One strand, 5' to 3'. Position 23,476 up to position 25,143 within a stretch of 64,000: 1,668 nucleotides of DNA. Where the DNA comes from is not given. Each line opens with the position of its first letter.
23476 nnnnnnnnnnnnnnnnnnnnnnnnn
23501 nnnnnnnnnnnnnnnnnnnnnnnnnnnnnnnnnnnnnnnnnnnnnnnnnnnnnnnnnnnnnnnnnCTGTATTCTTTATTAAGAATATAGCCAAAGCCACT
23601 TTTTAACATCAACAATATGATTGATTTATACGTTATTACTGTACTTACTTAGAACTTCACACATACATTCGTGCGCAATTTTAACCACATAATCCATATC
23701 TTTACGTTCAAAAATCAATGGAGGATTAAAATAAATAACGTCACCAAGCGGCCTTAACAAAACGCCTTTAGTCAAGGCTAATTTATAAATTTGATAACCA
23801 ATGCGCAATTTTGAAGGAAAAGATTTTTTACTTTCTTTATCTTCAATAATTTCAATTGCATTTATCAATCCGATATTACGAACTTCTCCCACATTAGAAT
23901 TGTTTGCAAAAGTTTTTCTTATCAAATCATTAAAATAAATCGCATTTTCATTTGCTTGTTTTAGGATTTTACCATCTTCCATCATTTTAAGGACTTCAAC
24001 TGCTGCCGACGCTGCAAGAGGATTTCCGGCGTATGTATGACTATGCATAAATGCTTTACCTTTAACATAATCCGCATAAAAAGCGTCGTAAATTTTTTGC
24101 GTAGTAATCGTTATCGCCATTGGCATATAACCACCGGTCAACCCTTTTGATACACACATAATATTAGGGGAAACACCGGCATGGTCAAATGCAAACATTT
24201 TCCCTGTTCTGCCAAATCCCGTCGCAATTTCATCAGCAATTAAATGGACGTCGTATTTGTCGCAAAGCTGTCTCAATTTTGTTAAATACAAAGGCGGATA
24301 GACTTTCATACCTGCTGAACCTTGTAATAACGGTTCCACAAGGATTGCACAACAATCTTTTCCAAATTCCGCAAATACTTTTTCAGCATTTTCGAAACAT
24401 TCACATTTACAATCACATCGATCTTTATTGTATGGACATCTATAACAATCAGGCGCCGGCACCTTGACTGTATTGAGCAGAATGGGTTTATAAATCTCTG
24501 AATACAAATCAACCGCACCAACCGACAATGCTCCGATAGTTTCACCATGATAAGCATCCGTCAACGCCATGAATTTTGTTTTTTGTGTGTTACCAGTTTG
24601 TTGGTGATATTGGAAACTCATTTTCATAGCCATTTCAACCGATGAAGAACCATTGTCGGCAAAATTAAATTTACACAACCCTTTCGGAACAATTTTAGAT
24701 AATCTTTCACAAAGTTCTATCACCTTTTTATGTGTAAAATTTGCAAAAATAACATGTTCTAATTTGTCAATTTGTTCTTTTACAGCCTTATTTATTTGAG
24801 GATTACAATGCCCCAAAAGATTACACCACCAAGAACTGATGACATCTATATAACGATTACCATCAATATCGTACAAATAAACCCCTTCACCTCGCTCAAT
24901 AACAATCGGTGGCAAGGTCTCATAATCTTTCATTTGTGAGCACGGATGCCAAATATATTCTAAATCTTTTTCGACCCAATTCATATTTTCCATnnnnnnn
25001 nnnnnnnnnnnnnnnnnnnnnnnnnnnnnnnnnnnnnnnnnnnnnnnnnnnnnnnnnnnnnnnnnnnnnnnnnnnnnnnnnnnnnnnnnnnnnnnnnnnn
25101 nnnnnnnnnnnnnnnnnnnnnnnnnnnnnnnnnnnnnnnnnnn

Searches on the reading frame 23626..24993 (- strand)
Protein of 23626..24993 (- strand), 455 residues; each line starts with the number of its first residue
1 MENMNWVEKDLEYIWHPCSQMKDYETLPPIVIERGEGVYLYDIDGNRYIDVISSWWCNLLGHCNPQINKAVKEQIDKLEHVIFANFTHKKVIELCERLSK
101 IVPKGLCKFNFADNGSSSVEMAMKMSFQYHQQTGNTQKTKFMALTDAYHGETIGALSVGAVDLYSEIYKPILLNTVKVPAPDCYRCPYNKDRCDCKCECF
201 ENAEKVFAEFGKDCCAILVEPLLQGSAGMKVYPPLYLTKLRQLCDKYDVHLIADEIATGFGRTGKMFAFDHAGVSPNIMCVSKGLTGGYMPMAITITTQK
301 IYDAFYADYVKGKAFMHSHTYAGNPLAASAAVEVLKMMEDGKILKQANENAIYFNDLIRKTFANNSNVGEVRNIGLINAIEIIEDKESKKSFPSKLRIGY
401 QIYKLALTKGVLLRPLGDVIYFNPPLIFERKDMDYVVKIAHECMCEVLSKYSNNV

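Call 11: search_protein_families(library=pfam, proteins=[window:23626-24993:-], max_evalue=0.001)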
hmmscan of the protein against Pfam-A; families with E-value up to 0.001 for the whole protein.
window:23626-24993:- (455 aa): 1 family
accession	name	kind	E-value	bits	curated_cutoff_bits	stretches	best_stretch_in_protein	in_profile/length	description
PF00202.27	Aminotran_3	-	5.5e-111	371.5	30.5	1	28-442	9-401/403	Aminotransferase class-III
